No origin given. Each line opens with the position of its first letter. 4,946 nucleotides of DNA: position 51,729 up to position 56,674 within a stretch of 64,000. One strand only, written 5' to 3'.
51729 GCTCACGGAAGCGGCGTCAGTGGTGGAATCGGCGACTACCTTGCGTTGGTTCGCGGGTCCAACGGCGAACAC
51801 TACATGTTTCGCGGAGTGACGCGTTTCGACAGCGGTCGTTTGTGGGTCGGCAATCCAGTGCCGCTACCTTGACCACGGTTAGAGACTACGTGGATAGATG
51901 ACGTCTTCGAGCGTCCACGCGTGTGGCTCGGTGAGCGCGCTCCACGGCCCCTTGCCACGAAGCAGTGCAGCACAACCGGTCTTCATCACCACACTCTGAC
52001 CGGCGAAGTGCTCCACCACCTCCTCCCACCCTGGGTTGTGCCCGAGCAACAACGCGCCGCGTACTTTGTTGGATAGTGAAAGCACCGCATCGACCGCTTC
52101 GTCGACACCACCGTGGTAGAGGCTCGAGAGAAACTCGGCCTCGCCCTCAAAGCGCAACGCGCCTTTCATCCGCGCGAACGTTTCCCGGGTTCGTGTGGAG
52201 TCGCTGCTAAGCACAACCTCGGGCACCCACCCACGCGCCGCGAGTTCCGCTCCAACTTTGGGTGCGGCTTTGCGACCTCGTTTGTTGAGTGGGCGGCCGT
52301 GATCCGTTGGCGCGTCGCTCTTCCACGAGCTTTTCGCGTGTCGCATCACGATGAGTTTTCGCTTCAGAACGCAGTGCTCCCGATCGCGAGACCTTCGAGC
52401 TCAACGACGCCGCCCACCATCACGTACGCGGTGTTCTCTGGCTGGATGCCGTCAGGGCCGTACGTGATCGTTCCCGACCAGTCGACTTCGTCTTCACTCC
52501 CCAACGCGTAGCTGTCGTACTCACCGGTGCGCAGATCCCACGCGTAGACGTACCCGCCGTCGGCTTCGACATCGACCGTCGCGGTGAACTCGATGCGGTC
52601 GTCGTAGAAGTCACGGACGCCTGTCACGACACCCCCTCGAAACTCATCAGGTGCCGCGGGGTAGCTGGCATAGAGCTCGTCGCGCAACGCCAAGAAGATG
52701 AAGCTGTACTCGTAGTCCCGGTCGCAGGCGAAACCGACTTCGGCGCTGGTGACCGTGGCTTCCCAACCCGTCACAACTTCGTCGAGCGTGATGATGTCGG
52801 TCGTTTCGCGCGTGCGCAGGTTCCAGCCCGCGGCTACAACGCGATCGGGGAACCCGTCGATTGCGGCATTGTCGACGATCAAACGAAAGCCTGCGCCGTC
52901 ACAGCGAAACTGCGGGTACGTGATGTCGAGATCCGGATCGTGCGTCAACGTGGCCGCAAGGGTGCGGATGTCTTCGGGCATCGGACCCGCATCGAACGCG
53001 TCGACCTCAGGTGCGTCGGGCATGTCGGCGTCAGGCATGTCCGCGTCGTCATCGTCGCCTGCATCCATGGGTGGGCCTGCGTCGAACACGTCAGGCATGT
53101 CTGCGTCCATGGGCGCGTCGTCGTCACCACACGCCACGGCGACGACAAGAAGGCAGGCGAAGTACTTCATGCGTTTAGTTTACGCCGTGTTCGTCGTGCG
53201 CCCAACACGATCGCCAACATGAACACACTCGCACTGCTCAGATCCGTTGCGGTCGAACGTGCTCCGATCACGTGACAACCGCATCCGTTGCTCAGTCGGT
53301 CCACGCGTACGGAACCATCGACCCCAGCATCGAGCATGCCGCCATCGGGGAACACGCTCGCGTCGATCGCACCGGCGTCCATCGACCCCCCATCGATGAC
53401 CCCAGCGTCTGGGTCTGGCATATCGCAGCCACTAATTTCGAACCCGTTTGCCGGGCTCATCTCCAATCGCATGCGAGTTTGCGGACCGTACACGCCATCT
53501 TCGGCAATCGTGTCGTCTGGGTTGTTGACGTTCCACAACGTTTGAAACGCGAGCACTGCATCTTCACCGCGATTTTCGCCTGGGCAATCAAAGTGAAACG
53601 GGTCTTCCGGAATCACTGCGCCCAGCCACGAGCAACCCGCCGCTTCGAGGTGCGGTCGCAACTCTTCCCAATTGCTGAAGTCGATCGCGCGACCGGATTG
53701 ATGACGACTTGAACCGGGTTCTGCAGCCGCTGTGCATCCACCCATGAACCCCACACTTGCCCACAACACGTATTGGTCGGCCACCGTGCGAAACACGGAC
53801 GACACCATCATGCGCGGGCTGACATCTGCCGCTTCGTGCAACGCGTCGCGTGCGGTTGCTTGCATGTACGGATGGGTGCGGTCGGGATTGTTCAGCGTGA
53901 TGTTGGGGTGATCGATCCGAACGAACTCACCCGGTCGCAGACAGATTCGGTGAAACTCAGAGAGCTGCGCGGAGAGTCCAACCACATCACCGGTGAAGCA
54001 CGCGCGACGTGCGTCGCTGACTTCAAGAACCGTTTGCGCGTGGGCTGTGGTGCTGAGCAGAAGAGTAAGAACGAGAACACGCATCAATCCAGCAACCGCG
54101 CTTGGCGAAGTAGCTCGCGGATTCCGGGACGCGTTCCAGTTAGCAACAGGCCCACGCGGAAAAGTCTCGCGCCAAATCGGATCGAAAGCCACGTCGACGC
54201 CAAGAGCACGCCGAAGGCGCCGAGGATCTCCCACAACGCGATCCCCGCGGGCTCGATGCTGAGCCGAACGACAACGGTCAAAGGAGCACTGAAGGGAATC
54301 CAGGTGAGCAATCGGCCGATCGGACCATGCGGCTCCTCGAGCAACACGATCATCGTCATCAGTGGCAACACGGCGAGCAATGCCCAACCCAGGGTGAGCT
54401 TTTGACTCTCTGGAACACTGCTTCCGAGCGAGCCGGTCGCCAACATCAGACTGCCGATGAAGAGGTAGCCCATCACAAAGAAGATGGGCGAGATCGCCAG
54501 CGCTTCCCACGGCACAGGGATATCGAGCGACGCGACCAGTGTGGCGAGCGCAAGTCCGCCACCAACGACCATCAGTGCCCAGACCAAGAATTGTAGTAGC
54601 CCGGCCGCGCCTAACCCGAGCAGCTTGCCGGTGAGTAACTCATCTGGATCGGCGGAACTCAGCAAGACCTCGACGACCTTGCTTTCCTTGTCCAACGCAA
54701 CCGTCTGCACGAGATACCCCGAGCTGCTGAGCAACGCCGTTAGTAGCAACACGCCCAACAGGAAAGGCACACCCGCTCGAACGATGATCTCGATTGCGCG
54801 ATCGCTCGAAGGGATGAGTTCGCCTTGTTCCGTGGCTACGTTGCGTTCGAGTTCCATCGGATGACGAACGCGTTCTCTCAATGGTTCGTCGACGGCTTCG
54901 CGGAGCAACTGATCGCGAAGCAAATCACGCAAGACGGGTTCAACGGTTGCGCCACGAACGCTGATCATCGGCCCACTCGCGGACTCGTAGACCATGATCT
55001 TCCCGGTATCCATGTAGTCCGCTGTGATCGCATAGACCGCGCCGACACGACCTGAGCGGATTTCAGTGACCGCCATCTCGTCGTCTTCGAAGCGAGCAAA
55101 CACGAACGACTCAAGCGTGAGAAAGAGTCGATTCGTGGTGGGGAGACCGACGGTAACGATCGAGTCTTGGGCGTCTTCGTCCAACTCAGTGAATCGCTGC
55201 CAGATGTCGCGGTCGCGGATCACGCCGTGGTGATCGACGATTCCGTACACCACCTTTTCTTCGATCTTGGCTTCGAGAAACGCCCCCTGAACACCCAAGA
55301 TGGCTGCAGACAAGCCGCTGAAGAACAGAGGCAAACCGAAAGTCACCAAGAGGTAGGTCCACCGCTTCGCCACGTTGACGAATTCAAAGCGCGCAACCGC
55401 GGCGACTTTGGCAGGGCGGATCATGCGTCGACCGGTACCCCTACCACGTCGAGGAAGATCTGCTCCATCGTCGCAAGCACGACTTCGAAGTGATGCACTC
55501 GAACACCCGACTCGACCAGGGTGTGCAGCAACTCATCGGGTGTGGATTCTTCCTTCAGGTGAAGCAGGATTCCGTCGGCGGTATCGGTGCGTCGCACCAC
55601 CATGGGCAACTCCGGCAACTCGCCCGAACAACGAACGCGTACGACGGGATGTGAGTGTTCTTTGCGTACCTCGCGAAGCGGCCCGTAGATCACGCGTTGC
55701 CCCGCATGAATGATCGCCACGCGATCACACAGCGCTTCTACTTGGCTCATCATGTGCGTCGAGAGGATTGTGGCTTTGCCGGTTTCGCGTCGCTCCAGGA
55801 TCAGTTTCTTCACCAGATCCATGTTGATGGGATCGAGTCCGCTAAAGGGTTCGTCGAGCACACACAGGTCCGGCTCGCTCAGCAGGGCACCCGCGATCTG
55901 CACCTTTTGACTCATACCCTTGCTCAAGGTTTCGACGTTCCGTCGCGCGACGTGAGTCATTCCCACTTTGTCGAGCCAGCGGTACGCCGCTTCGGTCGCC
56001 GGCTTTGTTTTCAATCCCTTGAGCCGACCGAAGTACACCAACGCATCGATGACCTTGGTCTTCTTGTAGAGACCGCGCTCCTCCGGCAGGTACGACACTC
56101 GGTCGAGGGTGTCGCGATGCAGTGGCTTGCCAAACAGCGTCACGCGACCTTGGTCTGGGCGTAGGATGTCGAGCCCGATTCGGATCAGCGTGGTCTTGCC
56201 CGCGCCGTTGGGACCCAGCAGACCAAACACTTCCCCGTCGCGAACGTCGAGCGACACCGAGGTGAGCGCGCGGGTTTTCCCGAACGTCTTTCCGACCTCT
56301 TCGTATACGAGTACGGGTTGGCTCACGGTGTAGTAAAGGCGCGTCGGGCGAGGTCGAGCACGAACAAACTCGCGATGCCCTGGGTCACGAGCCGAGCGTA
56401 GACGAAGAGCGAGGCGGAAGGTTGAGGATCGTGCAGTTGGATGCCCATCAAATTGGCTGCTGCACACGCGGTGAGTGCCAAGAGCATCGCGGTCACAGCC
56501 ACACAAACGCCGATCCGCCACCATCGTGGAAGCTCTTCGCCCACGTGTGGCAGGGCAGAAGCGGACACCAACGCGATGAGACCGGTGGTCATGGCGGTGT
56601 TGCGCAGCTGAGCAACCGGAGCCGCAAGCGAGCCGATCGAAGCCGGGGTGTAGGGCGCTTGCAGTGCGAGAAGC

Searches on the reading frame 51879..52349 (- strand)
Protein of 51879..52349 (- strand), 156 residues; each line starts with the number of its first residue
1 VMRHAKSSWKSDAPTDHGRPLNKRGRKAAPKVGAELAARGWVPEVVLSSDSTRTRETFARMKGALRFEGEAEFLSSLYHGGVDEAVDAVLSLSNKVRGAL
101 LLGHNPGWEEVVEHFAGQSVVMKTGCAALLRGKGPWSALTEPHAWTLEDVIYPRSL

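Call 99: search_protein_families(library=pfam, proteins=[window:51879-52349:-], max_evalue=0.001)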
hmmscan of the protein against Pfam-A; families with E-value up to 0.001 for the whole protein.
window:51879-52349:- (156 aa): 1 family
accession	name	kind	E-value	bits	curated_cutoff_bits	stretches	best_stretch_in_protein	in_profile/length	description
PF00300.27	His_Phos_1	-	4.5e-07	30.2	21.7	1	2-66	4-68/194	Histidine phosphatase superfamily (branch 1)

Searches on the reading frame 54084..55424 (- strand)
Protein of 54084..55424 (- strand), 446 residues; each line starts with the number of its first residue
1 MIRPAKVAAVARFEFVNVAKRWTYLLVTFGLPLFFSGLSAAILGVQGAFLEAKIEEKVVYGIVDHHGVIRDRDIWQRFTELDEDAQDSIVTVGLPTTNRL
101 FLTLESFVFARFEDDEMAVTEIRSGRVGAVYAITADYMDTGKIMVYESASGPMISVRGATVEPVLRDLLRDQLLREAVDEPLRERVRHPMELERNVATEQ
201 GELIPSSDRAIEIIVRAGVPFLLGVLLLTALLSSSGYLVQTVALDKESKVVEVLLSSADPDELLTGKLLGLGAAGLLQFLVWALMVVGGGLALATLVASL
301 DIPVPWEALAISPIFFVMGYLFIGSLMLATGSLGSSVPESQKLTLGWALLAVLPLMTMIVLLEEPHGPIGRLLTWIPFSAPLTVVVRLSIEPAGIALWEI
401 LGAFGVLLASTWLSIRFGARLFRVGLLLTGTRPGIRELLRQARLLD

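Call 99: search_protein_families(library=pfam, proteins=[window:54084-55424:-], max_evalue=0.001)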
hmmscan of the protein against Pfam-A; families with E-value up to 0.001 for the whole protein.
window:54084-55424:- (446 aa): 2 families
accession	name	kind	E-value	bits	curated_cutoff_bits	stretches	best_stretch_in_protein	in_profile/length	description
PF12698.13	ABC2_membrane_3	-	1.4e-27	97.2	31.6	1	23-415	2-342/347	ABC-2 family transporter protein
PF12679.13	ABC2_membrane_2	-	1.3e-07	31.6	27.2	1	9-361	2-203/283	ABC-2 family transporter protein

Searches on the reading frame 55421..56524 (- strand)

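Call 99: search_protein_families(library=pfam, proteins=[window:55421-56524:-], max_evalue=0.001)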
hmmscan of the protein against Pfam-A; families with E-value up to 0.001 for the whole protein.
window:55421-56524:- (367 aa): 3 families
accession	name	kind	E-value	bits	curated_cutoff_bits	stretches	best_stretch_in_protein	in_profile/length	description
PF00005.33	ABC_tran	-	1.4e-28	100.7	25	1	87-227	1-136/137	ABC transporter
PF13732.12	DrrA1-3_C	-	4e-12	47.1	27.4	1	281-361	1-81/81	ATP-binding protein DrrA1-3-like, C-terminal domain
PF13304.12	AAA_21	-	1.2e-10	42.4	27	1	196-257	234-298/304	AAA domain, putative AbiEii toxin, Type IV TA system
